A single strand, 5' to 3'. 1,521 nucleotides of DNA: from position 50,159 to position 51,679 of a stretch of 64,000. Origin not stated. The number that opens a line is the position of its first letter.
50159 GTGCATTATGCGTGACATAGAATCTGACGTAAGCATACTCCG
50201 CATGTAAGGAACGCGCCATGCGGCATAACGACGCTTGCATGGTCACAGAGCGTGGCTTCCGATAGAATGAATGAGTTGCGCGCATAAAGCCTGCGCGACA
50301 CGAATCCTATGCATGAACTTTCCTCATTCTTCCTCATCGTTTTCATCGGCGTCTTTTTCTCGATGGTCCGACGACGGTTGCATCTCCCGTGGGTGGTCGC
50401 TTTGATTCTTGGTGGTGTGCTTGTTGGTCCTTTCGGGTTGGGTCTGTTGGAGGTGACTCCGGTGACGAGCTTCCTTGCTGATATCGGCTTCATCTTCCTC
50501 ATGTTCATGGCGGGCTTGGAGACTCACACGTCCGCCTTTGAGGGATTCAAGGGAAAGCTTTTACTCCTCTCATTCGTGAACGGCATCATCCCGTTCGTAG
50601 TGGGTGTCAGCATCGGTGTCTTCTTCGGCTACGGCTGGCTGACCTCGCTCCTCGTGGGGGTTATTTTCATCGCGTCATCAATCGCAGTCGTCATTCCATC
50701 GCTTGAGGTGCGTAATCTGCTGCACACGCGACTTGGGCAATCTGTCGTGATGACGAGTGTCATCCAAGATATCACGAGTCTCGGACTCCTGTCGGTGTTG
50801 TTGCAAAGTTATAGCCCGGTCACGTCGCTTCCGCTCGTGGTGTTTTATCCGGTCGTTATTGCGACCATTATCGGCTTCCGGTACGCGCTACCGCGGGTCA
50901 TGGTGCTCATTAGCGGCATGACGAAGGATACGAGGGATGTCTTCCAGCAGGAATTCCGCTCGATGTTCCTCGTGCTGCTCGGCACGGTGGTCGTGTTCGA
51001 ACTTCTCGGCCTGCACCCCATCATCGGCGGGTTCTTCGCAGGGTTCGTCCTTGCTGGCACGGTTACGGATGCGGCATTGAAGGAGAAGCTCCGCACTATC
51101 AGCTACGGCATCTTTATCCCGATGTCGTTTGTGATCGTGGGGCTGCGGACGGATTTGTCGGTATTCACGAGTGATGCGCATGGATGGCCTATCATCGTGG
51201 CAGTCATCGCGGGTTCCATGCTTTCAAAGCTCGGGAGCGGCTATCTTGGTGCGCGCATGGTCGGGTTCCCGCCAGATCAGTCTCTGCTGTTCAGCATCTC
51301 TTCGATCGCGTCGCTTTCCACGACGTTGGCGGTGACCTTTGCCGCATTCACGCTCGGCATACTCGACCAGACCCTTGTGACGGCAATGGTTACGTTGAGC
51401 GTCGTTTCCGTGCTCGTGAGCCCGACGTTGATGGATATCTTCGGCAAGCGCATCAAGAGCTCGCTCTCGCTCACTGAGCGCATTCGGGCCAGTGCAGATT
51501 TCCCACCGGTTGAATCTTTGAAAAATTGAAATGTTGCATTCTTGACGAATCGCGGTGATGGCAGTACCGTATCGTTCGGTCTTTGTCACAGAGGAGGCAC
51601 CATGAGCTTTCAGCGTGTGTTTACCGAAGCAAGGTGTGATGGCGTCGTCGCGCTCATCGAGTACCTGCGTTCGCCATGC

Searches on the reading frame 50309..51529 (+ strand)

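Call 51: search_protein_families(library=pfam, proteins=[window:50309-51529:+])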
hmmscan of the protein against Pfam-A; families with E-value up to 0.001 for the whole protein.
window:50309-51529:+ (406 aa): 2 families
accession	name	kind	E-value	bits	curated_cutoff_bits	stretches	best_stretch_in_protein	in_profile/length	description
PF00999.27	Na_H_Exchanger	-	7.4e-55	186.8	26.2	1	11-374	4-373/375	Sodium/hydrogen exchanger, transmembrane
PF17272.7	DUF5337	-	8.5e-05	22.8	27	0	296-344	16-63/74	Family of unknown function (DUF5337)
